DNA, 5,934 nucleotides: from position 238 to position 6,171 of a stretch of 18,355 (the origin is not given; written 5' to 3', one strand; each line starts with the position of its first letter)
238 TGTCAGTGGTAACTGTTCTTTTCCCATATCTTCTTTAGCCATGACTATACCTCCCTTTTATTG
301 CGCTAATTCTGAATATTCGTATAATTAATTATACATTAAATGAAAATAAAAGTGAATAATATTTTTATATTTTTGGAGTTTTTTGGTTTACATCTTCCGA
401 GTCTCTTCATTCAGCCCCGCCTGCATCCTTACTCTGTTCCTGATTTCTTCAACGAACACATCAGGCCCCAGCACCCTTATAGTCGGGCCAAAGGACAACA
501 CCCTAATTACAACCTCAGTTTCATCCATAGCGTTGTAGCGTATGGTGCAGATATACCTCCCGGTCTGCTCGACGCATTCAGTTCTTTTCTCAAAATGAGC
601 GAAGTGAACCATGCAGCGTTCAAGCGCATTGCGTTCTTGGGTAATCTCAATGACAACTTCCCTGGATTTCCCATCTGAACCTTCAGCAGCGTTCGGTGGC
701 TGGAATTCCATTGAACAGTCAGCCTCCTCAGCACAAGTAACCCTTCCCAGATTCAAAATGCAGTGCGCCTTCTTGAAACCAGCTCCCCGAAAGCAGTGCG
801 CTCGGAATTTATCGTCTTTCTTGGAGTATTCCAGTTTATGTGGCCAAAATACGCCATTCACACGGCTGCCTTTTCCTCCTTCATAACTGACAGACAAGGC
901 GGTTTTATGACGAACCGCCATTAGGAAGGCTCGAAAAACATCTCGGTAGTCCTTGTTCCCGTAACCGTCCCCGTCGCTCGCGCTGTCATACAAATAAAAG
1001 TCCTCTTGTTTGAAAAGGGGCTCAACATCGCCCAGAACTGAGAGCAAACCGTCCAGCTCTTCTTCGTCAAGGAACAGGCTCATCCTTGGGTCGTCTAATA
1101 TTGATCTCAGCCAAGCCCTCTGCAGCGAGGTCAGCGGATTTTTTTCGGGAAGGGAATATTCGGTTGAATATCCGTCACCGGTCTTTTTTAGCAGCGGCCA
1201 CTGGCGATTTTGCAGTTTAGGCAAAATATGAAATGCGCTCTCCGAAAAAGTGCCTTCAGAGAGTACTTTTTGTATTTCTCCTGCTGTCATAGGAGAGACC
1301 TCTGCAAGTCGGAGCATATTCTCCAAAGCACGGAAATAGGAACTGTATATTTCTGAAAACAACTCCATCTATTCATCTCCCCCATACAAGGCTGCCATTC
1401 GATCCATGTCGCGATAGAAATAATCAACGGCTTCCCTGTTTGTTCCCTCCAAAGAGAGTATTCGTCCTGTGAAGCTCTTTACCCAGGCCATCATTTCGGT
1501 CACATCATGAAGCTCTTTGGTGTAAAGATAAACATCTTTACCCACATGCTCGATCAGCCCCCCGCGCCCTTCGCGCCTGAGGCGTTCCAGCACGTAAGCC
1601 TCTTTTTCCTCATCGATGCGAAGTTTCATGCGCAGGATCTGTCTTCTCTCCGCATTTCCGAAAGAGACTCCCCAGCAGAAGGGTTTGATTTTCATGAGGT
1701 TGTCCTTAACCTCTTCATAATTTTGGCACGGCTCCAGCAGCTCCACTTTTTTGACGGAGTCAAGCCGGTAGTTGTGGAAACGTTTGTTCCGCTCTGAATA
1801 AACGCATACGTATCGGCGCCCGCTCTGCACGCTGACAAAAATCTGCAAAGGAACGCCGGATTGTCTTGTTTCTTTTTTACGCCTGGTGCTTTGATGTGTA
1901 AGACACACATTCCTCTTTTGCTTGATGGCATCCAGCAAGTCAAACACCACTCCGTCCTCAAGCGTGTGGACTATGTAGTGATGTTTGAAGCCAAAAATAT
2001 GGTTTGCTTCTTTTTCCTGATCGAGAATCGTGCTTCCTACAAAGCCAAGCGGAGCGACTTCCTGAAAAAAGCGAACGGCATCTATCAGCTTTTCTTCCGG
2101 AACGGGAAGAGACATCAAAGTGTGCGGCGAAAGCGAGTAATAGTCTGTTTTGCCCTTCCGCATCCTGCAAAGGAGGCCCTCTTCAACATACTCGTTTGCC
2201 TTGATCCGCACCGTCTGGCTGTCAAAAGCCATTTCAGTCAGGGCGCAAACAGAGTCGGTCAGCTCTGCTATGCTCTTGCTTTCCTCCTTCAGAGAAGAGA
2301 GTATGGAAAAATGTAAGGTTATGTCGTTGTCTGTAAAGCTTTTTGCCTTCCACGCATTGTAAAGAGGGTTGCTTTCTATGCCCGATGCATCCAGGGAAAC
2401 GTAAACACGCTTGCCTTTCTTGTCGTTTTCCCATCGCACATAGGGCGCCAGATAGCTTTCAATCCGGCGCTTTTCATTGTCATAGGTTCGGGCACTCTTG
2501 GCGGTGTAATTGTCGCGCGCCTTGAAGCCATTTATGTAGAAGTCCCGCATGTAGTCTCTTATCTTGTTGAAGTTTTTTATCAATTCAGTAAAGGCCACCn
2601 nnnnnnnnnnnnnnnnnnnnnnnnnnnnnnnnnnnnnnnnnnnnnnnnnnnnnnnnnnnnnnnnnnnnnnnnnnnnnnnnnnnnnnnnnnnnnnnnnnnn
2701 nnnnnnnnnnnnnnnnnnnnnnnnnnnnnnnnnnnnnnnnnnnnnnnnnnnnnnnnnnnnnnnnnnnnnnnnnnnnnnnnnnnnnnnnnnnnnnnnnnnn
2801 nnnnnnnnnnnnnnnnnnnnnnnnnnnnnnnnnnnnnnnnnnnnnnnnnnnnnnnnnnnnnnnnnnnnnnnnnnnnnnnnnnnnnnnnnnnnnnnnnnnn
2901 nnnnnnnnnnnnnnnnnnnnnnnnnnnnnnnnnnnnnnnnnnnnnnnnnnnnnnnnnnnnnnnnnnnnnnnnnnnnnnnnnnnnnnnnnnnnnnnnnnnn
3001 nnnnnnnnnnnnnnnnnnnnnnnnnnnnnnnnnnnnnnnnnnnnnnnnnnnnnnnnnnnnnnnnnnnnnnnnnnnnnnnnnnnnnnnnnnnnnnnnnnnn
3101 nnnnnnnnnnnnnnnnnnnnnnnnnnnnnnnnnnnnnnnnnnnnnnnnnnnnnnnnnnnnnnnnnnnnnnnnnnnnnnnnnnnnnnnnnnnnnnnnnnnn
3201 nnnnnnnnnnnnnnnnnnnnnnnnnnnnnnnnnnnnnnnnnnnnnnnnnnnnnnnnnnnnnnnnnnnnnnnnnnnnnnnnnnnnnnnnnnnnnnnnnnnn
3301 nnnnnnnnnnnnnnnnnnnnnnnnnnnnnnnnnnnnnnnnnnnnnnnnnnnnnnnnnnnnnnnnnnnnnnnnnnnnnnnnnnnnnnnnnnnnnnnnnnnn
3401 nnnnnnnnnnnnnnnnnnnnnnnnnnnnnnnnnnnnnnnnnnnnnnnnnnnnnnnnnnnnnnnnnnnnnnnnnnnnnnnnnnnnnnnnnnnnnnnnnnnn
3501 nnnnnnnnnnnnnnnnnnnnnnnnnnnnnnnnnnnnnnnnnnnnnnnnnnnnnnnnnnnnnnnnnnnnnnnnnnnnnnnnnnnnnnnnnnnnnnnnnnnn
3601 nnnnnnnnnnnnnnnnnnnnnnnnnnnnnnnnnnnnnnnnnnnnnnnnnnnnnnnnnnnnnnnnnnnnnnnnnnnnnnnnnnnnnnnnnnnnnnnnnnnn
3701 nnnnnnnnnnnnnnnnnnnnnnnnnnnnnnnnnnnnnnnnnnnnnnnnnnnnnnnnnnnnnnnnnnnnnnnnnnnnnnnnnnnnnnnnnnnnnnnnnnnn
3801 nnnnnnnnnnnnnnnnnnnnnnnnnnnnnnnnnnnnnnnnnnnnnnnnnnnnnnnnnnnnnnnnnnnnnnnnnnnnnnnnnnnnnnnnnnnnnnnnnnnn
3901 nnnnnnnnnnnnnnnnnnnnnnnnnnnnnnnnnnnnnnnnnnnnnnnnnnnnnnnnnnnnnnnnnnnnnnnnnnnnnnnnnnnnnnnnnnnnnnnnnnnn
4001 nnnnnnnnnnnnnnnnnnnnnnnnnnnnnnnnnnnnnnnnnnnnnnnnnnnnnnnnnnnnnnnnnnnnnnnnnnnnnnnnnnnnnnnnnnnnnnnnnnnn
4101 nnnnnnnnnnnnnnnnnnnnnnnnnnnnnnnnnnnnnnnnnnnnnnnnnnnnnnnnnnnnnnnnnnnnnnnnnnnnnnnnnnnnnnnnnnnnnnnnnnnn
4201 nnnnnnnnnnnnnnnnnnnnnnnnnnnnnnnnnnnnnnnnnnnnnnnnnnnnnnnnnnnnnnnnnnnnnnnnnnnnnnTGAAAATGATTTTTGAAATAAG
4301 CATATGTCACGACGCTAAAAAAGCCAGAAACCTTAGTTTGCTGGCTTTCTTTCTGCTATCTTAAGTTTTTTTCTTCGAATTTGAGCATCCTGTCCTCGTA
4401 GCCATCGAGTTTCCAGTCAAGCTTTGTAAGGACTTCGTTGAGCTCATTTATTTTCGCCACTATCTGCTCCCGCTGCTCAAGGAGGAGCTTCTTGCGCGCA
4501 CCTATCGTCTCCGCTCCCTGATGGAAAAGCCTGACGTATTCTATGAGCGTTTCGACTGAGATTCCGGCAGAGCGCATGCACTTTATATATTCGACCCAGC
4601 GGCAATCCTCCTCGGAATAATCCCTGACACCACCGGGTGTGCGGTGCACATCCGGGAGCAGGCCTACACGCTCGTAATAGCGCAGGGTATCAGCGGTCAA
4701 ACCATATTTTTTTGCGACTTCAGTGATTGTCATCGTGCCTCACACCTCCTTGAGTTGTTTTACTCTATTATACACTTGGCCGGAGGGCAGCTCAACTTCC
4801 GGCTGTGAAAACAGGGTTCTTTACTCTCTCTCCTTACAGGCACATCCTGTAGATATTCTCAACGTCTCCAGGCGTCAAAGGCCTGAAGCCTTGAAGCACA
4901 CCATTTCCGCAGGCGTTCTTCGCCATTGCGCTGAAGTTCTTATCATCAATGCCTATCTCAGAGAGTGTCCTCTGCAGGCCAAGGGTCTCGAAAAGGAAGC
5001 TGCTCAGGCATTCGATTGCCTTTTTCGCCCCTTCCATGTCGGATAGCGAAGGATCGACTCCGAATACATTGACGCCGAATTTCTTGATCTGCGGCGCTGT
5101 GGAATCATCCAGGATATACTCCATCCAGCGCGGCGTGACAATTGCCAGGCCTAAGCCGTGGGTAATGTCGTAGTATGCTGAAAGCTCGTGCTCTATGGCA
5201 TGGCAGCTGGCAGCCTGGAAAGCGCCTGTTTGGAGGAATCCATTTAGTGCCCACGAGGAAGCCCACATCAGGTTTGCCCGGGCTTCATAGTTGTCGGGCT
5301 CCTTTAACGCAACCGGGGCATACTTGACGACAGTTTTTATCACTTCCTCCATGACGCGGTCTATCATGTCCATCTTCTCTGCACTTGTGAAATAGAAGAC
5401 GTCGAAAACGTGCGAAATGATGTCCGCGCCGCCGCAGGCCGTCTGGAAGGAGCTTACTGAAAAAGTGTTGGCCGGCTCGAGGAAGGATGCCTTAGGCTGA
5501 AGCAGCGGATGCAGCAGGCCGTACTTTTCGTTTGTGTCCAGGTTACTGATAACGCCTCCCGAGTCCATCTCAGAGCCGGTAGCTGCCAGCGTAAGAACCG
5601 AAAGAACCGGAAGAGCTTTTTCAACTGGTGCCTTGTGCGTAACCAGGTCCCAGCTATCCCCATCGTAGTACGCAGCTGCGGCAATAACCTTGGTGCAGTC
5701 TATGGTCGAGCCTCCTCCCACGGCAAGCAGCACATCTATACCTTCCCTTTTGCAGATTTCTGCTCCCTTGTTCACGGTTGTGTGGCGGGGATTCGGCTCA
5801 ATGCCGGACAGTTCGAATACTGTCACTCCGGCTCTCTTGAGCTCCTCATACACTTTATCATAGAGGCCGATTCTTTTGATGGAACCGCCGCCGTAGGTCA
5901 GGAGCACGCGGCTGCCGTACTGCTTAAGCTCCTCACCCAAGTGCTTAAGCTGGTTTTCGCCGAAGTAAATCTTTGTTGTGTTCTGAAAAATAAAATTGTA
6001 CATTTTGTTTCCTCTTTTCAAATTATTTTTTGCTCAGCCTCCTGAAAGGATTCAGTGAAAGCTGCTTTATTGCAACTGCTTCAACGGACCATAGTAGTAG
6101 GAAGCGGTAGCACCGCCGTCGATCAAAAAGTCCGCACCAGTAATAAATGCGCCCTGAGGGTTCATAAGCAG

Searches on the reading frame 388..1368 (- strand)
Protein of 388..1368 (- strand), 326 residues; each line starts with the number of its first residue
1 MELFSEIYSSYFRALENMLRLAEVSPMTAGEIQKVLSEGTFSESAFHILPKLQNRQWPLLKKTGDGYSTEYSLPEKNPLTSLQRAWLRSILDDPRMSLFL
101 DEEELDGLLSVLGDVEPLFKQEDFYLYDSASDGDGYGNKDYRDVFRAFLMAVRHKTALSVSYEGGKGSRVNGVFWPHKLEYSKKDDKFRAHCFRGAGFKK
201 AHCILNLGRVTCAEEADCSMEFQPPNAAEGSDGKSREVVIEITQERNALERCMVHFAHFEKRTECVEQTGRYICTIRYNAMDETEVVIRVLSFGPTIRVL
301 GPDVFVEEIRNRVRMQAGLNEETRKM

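Call 57: search_protein_families(library=pfam, proteins=[window:388-1368:-], max_evalue=0.001)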
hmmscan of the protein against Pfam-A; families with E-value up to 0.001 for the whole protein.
window:388-1368:- (326 aa): 1 family
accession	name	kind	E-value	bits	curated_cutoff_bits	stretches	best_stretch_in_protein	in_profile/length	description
PF25583.1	WCX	-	4.4e-05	24.2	23.9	1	237-314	4-73/76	WCX domain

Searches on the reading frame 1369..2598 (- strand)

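Call 57: search_protein_families(library=pfam, proteins=[window:1369-2598:-], max_evalue=0.001)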
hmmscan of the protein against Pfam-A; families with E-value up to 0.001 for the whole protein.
window:1369-2598:- (409 aa): 1 family
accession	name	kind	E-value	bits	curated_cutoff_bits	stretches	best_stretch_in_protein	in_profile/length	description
PF13280.12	WYL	-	4.1e-06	27.1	21.8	1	220-286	5-69/70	WYL domain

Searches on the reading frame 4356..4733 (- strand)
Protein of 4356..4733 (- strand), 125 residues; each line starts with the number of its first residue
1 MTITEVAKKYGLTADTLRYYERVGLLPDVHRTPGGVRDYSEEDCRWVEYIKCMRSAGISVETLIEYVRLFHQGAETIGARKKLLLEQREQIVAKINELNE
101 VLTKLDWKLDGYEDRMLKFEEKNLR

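Call 57: search_protein_families(library=pfam, proteins=[window:4356-4733:-], max_evalue=0.001)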
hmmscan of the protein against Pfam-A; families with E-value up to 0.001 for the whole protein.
window:4356-4733:- (125 aa): 3 families
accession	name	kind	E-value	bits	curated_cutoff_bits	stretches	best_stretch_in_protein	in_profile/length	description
PF13411.12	MerR_1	-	1.4e-18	67.2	21.6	1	1-67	1-66/69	MerR HTH family regulatory protein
PF00376.29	MerR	-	2e-15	56.7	28.2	1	2-39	1-38/38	MerR family regulatory protein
PF09278.17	MerR-DNA-bind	-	1.3e-06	29.4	25.4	1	46-106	3-63/65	MerR, DNA binding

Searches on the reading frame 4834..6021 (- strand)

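Call 57: search_protein_families(library=pfam, proteins=[window:4834-6021:-], max_evalue=0.001)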
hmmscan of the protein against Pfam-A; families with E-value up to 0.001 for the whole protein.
window:4834-6021:- (395 aa): 3 families
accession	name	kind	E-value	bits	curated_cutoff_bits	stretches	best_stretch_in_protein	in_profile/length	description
PF00465.25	Fe-ADH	-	1.8e-46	158.2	31.3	1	16-183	2-168/168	Iron-containing alcohol dehydrogenase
PF25137.1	ADH_Fe_C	-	1e-31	110.6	27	1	194-393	1-192/194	Fe-containing alcohol dehydrogenase family, C-terminal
PF13685.12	Fe-ADH_2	-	6.8e-10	39.6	28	1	20-116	2-96/149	Iron-containing alcohol dehydrogenase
